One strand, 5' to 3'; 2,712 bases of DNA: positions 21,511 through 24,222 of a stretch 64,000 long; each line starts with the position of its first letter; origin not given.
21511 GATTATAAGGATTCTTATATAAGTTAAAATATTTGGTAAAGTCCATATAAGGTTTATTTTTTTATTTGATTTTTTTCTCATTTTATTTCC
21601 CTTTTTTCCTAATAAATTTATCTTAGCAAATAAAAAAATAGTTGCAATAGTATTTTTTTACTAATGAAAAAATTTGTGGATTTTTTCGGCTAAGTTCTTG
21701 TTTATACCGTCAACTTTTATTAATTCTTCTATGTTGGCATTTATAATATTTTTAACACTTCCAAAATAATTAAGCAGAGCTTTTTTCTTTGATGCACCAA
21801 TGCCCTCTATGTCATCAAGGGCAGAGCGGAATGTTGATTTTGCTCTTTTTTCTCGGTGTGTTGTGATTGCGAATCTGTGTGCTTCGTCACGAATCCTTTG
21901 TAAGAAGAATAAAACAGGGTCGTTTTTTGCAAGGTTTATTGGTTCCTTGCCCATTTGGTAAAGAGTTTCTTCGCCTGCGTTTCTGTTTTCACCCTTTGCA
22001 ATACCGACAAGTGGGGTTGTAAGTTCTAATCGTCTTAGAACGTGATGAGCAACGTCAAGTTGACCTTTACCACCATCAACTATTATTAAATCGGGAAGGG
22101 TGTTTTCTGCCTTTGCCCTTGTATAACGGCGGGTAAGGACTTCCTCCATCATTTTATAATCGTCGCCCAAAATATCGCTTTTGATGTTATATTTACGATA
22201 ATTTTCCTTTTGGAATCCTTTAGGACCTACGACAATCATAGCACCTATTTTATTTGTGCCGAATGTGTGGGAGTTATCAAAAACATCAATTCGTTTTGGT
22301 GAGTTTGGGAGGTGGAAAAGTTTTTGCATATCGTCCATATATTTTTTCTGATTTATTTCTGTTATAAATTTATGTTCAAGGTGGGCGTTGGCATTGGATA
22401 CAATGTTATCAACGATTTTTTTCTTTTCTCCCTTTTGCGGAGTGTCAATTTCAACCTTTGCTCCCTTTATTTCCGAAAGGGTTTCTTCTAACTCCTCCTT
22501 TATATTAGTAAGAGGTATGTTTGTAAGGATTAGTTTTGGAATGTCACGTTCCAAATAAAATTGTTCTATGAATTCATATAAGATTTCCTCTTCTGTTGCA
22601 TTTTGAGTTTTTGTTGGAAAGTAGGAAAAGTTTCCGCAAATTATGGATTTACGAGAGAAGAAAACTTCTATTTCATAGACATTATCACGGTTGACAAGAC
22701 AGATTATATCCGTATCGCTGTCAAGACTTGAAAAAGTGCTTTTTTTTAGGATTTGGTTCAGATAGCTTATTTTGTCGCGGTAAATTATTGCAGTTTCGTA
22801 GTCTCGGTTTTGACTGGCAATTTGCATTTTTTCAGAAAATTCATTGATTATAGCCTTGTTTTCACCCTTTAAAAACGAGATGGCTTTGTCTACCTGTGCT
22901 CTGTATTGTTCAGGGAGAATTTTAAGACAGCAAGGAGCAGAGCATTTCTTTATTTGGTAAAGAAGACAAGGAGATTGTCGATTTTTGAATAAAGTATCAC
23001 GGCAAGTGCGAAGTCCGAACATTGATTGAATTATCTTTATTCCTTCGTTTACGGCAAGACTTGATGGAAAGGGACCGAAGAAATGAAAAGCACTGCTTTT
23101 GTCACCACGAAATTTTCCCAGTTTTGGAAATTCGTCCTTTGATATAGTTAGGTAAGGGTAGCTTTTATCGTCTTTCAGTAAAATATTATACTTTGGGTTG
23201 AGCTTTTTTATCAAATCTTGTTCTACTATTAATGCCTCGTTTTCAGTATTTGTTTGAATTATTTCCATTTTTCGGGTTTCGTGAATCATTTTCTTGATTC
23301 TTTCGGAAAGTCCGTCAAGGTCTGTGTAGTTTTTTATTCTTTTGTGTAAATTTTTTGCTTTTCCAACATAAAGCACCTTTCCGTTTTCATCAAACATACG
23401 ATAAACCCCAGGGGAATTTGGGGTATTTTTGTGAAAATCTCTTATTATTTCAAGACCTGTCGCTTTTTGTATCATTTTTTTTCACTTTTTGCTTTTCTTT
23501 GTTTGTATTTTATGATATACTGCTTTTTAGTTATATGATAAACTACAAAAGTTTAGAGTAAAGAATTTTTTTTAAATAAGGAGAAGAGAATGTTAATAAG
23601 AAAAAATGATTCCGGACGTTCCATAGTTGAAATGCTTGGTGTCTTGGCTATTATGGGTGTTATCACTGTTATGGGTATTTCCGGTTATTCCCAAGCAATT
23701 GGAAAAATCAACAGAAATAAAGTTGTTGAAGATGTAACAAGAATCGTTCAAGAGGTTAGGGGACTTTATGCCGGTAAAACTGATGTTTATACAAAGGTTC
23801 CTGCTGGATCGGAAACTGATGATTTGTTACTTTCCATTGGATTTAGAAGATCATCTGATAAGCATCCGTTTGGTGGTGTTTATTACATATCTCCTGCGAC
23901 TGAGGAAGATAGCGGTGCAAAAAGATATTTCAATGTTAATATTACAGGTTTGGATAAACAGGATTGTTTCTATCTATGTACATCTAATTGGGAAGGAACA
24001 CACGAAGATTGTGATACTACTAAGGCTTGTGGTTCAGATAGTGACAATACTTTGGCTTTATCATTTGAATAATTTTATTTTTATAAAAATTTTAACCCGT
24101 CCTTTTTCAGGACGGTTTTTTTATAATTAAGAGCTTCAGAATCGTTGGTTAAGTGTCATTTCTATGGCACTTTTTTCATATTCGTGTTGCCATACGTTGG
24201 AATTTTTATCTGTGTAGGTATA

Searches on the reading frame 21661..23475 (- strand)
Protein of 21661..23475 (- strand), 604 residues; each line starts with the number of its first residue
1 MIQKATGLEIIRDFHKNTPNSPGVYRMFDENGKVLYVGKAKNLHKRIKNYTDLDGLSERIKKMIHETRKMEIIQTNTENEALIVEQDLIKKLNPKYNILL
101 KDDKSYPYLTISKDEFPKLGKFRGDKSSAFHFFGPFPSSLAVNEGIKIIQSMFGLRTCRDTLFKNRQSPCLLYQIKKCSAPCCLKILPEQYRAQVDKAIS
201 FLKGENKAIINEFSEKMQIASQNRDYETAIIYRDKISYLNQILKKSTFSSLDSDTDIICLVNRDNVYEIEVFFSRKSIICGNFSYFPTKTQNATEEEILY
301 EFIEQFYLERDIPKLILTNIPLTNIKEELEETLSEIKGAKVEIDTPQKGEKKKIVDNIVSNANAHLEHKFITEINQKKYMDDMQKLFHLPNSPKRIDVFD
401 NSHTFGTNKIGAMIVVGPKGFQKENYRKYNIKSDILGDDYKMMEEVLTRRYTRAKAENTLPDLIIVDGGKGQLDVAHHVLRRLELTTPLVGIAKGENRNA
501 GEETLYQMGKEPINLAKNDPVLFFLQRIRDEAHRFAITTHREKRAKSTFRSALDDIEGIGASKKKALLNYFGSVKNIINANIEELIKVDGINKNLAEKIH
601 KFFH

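Call 32: search_protein_families(library=pfam, proteins=[window:21661-23475:-], max_evalue=0.01)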
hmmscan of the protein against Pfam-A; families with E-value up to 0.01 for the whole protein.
window:21661-23475:- (604 aa): 9 families
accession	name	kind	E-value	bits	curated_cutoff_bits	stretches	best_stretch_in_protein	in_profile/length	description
PF08459.17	UvrC_RNaseH_dom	-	1.2e-54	184.9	22.3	1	384-537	1-159/159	UvrC RNAse H endonuclease domain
PF22920.2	UvrC_RNaseH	-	2.5e-27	95.5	24.3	1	254-368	1-115/116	UvrC Ribonuclease H-like domain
PF01541.30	GIY-YIG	-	2e-10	41.3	22.6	1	22-97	2-78/78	GIY-YIG catalytic domain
PF14520.12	HHH_5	-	8.5e-10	39.4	27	1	552-601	3-53/57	Helix-hairpin-helix domain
PF12826.13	HHH_2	-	3.7e-08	33.9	27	1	556-604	8-56/64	Helix-hairpin-helix motif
PF02151.25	UVR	-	1.4e-05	25.1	21.5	1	208-241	2-35/36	UvrB/uvrC motif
PF00633.29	HHH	-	0.00011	22.3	24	1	573-602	1-30/30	Helix-hairpin-helix motif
PF24348.1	DUF7508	-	0.003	18.1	26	0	16-49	16-48/79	Domain of unknown function (DUF7508)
PF12836.13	HHH_3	-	0.0067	17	27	0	579-601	10-32/65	Helix-hairpin-helix motif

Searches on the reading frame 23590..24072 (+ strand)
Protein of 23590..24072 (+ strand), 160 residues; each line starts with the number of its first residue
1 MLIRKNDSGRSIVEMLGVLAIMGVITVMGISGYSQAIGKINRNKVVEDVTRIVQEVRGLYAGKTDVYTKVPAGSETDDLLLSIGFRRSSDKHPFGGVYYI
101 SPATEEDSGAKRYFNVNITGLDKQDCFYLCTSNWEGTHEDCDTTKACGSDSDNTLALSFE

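Call 83: find_encoding_contigs(protein=window:23590-24072:+, flank=10000, max_places=10)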
Protein window:23590-24072:+ (160 aa): 23 contigs read that carry it; 10 places shown.
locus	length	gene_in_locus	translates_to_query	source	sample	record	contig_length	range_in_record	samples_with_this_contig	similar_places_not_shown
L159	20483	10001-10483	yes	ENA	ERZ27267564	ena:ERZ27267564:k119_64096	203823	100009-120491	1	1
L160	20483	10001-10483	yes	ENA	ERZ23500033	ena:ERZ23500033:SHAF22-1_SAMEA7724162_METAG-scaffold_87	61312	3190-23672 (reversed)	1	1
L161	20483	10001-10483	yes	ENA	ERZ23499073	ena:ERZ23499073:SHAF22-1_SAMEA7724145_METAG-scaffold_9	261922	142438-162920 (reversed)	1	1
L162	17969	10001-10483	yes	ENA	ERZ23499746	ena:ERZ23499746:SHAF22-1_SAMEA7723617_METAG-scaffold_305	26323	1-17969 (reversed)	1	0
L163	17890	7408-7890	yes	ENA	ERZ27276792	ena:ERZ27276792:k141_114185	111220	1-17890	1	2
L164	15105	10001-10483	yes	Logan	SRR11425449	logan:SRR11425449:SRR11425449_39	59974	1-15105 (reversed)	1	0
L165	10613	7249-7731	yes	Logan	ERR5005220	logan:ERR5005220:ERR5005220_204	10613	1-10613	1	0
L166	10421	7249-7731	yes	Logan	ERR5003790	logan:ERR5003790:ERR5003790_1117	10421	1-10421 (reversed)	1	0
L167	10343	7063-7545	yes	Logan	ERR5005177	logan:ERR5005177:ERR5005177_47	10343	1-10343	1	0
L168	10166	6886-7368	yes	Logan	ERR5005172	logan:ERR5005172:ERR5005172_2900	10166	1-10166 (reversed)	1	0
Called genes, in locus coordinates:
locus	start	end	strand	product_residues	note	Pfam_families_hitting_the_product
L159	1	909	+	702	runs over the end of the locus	PF00535:Glycos_transf_2, PF10111:Glyco_tranf_2_2, PF13506:Glyco_transf_21 (weak), PF13641:Glyco_tranf_2_3, PF01501:Glyco_transf_8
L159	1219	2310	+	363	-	PF23023:Anti-Pycsar_Apyc1 (faint)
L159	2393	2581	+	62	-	-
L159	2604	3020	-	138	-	PF00293:NUDIX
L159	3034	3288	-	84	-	PF13122:DUF3977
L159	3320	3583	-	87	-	-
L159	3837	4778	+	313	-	-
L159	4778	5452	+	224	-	PF22688:Hda_lid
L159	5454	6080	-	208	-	PF01300:Sua5_yciO_yrdC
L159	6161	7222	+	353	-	PF00534:Glycos_transf_1, PF13692:Glyco_trans_1_4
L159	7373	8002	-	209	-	PF01066:CDP-OH_P_transf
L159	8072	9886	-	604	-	PF01541:GIY-YIG, PF27096:UvrC_M, PF02151:UVR (faint), PF22920:UvrC_RNaseH, PF08459:UvrC_RNaseH_dom, PF12826:HHH_2, PF14520:HHH_5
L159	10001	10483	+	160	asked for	-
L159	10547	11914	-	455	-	PF04575:SlipAM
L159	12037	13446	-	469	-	-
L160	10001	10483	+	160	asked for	-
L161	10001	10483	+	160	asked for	-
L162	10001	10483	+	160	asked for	-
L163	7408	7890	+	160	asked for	-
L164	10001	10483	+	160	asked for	-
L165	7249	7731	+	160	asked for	-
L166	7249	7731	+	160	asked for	-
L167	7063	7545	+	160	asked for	-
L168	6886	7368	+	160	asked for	-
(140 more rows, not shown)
